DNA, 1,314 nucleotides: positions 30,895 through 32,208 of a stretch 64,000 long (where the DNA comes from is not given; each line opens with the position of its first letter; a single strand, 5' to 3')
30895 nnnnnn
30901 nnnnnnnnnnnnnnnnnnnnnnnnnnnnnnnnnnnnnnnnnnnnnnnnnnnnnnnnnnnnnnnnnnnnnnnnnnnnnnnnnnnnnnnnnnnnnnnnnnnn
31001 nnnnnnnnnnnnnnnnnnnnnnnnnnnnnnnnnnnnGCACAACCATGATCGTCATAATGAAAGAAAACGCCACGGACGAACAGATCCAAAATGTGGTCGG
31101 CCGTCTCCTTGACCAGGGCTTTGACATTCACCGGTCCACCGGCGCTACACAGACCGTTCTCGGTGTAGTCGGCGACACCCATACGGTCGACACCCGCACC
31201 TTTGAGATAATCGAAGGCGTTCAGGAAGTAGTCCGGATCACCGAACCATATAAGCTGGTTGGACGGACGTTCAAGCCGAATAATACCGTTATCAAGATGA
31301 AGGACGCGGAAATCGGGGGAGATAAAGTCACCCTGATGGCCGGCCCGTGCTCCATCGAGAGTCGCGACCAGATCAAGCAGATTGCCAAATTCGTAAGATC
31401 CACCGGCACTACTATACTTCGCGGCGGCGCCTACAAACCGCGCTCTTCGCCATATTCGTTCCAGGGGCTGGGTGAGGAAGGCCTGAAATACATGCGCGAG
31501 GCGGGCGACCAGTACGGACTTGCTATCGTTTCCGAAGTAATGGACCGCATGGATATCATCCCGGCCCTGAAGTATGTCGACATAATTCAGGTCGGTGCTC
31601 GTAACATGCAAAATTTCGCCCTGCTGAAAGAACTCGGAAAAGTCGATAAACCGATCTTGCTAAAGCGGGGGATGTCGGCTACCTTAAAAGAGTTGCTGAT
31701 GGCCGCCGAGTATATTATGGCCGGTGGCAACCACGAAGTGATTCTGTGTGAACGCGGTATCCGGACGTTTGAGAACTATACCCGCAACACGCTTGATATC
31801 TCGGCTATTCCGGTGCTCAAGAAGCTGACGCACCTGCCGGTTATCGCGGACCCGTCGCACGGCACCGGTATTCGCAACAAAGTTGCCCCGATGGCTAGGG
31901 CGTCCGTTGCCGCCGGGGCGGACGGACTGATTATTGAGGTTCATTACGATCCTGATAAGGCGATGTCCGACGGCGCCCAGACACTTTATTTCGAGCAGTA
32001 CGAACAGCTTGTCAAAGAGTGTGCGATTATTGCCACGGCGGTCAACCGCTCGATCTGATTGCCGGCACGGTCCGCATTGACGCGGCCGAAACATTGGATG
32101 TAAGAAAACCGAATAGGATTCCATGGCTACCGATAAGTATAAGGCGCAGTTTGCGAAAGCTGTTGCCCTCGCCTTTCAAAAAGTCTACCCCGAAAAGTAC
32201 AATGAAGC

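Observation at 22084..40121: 18-gene, about 18-kb translationally coupled aromatic amino acid supraoperon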

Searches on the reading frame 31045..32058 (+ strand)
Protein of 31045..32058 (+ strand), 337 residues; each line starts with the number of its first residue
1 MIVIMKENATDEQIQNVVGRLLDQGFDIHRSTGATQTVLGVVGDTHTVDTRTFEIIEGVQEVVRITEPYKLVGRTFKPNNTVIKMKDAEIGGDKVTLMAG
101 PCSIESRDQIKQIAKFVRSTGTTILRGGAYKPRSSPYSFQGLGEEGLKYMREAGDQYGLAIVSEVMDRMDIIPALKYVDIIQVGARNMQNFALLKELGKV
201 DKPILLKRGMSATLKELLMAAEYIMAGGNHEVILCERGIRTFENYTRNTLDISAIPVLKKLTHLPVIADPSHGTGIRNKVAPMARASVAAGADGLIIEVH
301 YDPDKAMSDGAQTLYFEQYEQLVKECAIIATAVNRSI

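Call 4: search_protein_families(library=ncbifam, proteins=[window:31045-32058:+], max_evalue=0.00001)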
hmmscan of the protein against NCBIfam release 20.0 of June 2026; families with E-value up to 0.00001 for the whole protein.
window:31045-32058:+ (337 aa): 9 families
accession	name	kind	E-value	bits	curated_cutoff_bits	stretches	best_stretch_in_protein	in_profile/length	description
NF006421.0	PRK08673.1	subfamily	8.2e-150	498.7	335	1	1-336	1-336/338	3-deoxy-7-phosphoheptulonate synthase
TIGR01361.1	DAHP_synth_Bsub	equivalog_domain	1e-119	398.7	267.75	1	71-327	2-258/260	3-deoxy-7-phosphoheptulonate synthase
NF009933.0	PRK13396.1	subfamily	6.1e-118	393.8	486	1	1-336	1-344/352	3-deoxy-7-phosphoheptulonate synthase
NF009239.0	PRK12595.1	equivalog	4.9e-114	381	279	1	71-331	95-355/360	bifunctional 3-deoxy-7-phosphoheptulonate synthase/chorismate mutase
NF041229.1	BagF_FevY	exception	2.4e-109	365.7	700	1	5-322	1-318/340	phospho-2-dehydro-3-deoxyheptonate aldolase BagF/FevY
TIGR01362.1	KDO8P_synth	equivalog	2.7e-37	128.4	314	1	94-332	2-255/258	3-deoxy-8-phosphooctulonate synthase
NF003543.0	PRK05198.1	equivalog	1.7e-36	125.6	242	1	82-333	4-271/273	3-deoxy-8-phosphooctulonate synthase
NF009109.0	PRK12457.1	equivalog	5e-23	81.8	457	1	132-331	60-270/281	3-deoxy-8-phosphooctulonate synthase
TIGR03569.1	NeuB_NnaB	equivalog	2.6e-06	26.8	399.65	1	150-334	81-259/329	N-acetylneuraminate synthase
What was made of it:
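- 31045..32058 (+): DAH7PS-1, a type I-beta DAH7P synthase with an N-terminal FXD regulatory domain. NF006421, 499 bits (call 4).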

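Call 56: find_homologous_proteins(query=window:31045-32058:+, max_evalue=1e-60)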
Query window:31045-32058:+ (337 aa): 8000 proteins with E <= 1e-60 among 8000 candidates; the best 120 are listed.
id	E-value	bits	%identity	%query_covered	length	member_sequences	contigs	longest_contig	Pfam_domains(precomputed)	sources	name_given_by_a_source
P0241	1.2e-217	739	100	100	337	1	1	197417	PF03102.21,PF18152.7,PF00793.27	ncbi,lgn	-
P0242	1.9e-204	696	93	100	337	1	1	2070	PF03102.21,PF18152.7,PF00793.27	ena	-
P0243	1.9e-189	647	85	100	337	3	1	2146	PF03102.21,PF18152.7,PF00793.27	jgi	-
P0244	4.8e-186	636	83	100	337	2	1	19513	PF03102.21,PF18152.7,PF00793.27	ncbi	-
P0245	1.8e-183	627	82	100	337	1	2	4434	PF03102.21,PF18152.7,PF00793.27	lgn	-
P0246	8.7e-181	618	81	100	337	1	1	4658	PF03102.21,PF18152.7,PF00793.27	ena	-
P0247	2.0e-179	614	80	100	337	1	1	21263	PF03102.21,PF18152.7,PF00793.27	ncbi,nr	ncbi:MAG: 3-deoxy-7-phosphoheptulonate synthase [bacterium]|nr:3-deoxy-7-phosphoheptulonate synthase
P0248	5.3e-179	613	80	100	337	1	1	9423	PF03102.21,PF18152.7,PF00793.27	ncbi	-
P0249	5.7e-179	612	80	100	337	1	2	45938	PF03102.21,PF18152.7,PF00793.27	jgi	-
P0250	1.8e-178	611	78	100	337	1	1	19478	PF03102.21,PF18152.7,PF00793.27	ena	-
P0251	2.6e-177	607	79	100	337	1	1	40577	PF03102.21,PF18152.7,PF00793.27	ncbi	-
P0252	8.0e-177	605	80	100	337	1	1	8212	PF03102.21,PF18152.7,PF00793.27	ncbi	-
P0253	1.7e-176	604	79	100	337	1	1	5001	PF03102.21,PF18152.7,PF00793.27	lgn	-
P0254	4.6e-176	603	79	100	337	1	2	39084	PF03102.21,PF18152.7,PF00793.27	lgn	-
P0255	5.4e-176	603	79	100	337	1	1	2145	PF03102.21,PF18152.7,PF00793.27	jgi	-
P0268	1.9e-173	594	76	100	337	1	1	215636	PF03102.21,PF18152.7,PF00793.27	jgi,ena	-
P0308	6.8e-168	576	77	100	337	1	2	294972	PF03102.21,PF18152.7,PF00793.27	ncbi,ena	-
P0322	1.1e-152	526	70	99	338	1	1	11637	PF03102.21,PF18152.7,PF00793.27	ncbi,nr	ncbi:3-deoxy-7-phosphoheptulonate synthase [Gemmatimonas aurantiaca]|nr:3-deoxy-7-phosphoheptulonate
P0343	3.7e-151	521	66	100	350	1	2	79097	PF03102.21,PF18152.7,PF00793.27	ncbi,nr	ncbi:MAG: 3-deoxy-7-phosphoheptulonate synthase [candidate division KSB1 bacterium]|nr:3-deoxy-7-pho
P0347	5.4e-151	521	68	100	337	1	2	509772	PF03102.21,PF18152.7,PF00793.27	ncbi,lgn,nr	ncbi:MAG: 3-deoxy-7-phosphoheptulonate synthase [candidate division Zixibacteria bacterium]|nr:3-deo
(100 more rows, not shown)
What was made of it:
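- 31045..32058 (+): More than 70 orthologue clusters at 74-93% identity (call 56).
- DAH7PS1 is widespread and highly conserved: call 56.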

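Call 57: find_encoding_contigs(protein=P0308, flank=10000, max_places=1)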
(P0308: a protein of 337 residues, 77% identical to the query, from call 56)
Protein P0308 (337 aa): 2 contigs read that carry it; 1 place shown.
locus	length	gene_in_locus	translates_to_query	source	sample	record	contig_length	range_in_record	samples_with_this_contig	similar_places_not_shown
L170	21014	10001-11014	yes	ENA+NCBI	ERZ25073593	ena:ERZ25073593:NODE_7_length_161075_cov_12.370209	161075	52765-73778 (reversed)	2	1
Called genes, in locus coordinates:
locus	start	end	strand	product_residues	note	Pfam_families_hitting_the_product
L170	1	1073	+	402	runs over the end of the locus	PF00155:Aminotran_1_2, PF01053:Cys_Met_Meta_PP (weak)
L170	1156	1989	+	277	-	PF01678:DAP_epimerase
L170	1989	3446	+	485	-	PF04715:, PF00425:Chorismate_bind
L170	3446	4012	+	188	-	PF00117:GATase, PF07722:Peptidase_C26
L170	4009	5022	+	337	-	PF02885:Glycos_trans_3N, PF00591:Glycos_transf_3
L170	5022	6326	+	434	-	PF07690:MFS_1, PF13347:MFS_2, PF07690:MFS_1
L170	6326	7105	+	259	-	PF00218:IGPS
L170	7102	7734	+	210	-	PF00697:PRAI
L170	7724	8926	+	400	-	PF00291:PALP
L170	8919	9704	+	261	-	PF00290:Trp_syntA, PF03437:BtpA (weak)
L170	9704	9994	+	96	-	PF01817:CM_2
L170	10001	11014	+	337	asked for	PF18152:DAHP_snth_FXD, PF00793:DAHP_synth_1, PF03102:NeuB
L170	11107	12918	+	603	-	PF00750:tRNA-synt_1d, PF05746:DALR_1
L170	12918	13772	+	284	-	PF02153:PDH_N, PF20463:PDH_C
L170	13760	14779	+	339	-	PF18152:DAHP_snth_FXD, PF00793:DAHP_synth_1, PF03102:NeuB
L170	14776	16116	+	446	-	PF00275:EPSP_synthase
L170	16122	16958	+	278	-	PF08501:Shikimate_dh_N, PF18317:SDH_C (faint)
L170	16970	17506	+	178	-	PF02224:Cytidylate_kin (faint), PF13207:AAA_17 (faint), PF13238:AAA_18 (faint), PF13671:AAA_33 (weak), PF01202:SKI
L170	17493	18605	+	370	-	PF01761:DHQ_synthase, PF24621:DHQS_C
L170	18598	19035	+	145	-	PF01220:DHquinase_II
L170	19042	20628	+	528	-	PF01401:Peptidase_M2 (faint), PF01432:Peptidase_M3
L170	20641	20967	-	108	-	PF07883:Cupin_2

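Call 58: find_encoding_contigs(protein=P0268, flank=10000, max_places=1)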
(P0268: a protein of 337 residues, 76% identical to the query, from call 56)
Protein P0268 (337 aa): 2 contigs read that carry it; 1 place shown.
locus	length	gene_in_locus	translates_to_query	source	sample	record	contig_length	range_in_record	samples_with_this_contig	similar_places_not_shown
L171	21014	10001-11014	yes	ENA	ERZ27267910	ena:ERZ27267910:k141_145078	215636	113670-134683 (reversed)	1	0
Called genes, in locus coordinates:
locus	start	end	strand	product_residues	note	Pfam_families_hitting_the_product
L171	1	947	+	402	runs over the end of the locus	PF00155:Aminotran_1_2, PF00266:Aminotran_5 (faint), PF12897:Asp_aminotransf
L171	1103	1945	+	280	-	PF01678:DAP_epimerase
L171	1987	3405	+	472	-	PF04715:, PF00425:Chorismate_bind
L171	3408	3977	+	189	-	PF00117:GATase, PF07722:Peptidase_C26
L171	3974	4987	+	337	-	PF02885:Glycos_trans_3N, PF00591:Glycos_transf_3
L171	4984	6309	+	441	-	PF07690:MFS_1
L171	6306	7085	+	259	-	PF00218:IGPS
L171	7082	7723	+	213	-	PF00697:PRAI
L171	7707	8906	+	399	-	PF00291:PALP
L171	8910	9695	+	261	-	PF00290:Trp_syntA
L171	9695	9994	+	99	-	PF01817:CM_2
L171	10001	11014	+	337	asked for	PF18152:DAHP_snth_FXD, PF00793:DAHP_synth_1, PF03102:NeuB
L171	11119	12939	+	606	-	PF00750:tRNA-synt_1d, PF05746:DALR_1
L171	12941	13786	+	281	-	PF02153:PDH_N, PF20463:PDH_C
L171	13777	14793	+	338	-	PF18152:DAHP_snth_FXD, PF00793:DAHP_synth_1, PF03102:NeuB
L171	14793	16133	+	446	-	PF00275:EPSP_synthase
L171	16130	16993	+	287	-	PF08501:Shikimate_dh_N, PF18317:SDH_C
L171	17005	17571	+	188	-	PF13238:AAA_18, PF01202:SKI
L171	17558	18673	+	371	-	PF13685:Fe-ADH_2, PF01761:DHQ_synthase, PF24621:DHQS_C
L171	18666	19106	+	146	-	PF01220:DHquinase_II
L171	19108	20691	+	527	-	PF01432:Peptidase_M3 (weak)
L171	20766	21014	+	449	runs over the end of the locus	PF01554:MatE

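Call 59: find_encoding_contigs(protein=P0347, flank=10000, max_places=1)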
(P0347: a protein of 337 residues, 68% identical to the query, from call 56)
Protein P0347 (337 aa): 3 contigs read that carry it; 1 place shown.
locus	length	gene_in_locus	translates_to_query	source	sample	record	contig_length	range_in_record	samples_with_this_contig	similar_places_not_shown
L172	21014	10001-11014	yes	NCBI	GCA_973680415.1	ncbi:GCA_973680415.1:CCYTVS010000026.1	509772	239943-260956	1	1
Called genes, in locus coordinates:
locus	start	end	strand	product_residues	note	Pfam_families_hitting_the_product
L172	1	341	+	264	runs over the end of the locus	PF02567:PhzC-PhzF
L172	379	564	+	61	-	PF06305:LapA_dom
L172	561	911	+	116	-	PF02311:AraC_binding (weak), PF07883:Cupin_2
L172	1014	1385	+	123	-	PF00903:Glyoxalase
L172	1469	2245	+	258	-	-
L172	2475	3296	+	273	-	PF01678:DAP_epimerase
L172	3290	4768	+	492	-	PF04715:, PF00425:Chorismate_bind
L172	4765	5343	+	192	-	PF00117:GATase, PF07722:Peptidase_C26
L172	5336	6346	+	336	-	PF02885:Glycos_trans_3N, PF00591:Glycos_transf_3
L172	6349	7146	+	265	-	PF00218:IGPS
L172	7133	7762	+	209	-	PF00697:PRAI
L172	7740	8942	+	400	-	PF00291:PALP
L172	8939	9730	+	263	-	PF00290:Trp_syntA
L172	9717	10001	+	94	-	PF01817:CM_2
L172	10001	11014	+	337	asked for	PF18152:DAHP_snth_FXD, PF00793:DAHP_synth_1, PF03102:NeuB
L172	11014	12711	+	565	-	PF03485:Arg_tRNA_synt_N, PF00750:tRNA-synt_1d, PF05746:DALR_1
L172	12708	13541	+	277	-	PF03807:F420_oxidored (weak), PF02153:PDH_N, PF20463:PDH_C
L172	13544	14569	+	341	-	PF18152:DAHP_snth_FXD, PF00793:DAHP_synth_1, PF03102:NeuB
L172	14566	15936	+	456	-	PF00275:EPSP_synthase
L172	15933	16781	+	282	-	PF08501:Shikimate_dh_N, PF18317:SDH_C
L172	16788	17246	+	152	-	-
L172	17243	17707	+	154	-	PF07670:Gate (weak)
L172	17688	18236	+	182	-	PF13238:AAA_18 (weak), PF13671:AAA_33 (weak), PF01202:SKI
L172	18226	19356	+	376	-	PF13685:Fe-ADH_2 (weak), PF01761:DHQ_synthase, PF24621:DHQS_C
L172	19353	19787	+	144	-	PF01220:DHquinase_II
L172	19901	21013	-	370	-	PF01053:Cys_Met_Meta_PP, PF00155:Aminotran_1_2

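Call 62: find_encoding_contigs(protein=P0343, flank=10000, max_places=1)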
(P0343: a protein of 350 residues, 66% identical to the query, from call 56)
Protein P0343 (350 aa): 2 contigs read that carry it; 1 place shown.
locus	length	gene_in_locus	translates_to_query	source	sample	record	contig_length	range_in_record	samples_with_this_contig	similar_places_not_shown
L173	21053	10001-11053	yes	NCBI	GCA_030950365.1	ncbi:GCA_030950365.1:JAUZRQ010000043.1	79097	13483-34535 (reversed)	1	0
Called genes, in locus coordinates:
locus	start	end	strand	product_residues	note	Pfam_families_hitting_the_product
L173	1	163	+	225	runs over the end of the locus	-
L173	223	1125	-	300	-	-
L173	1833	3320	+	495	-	PF04715:, PF00425:Chorismate_bind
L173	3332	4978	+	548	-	PF00117:GATase, PF07722:Peptidase_C26, PF02885:Glycos_trans_3N, PF00591:Glycos_transf_3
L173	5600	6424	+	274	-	PF00218:IGPS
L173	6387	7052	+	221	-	PF00697:PRAI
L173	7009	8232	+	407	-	PF00291:PALP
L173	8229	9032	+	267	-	PF00290:Trp_syntA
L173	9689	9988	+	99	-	PF01817:CM_2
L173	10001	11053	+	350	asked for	PF18152:DAHP_snth_FXD, PF00793:DAHP_synth_1, PF03102:NeuB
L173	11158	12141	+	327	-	PF00579:tRNA-synt_1b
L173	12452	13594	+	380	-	PF02153:PDH_N, PF20463:PDH_C, PF01842:ACT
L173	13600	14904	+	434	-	PF00275:EPSP_synthase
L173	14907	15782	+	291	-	PF08501:Shikimate_dh_N, PF01488:Shikimate_DH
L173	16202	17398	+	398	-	PF01264:Chorismate_synt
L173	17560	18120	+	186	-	PF01202:SKI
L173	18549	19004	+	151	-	PF01590:GAF, PF13185:GAF_2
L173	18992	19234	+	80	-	-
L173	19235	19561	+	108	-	-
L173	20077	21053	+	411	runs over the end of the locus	PF00480:ROK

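Call 63: find_encoding_contigs(protein=P0322, flank=10000, max_places=1)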
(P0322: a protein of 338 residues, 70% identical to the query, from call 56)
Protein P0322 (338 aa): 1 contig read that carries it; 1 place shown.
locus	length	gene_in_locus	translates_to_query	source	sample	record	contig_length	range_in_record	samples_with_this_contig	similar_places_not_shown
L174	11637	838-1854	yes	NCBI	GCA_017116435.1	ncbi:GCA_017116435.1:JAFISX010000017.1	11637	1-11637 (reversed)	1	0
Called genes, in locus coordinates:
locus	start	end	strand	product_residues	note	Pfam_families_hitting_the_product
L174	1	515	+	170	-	PF00290:Trp_syntA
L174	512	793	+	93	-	PF01817:CM_2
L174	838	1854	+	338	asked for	PF18152:DAHP_snth_FXD, PF00793:DAHP_synth_1, PF03102:NeuB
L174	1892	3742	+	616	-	PF03485:Arg_tRNA_synt_N (weak), PF00750:tRNA-synt_1d, PF05746:DALR_1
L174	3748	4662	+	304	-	PF02153:PDH_N, PF20463:PDH_C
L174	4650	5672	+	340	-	PF18152:DAHP_snth_FXD, PF00793:DAHP_synth_1, PF03102:NeuB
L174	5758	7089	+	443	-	PF00275:EPSP_synthase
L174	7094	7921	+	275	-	PF08501:Shikimate_dh_N, PF01488:Shikimate_DH (weak), PF18317:SDH_C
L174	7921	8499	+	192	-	PF13238:AAA_18 (weak), PF01202:SKI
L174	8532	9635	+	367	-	PF01761:DHQ_synthase, PF24621:DHQS_C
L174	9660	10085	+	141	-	PF01220:DHquinase_II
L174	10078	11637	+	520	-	?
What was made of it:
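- L174: call 63.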
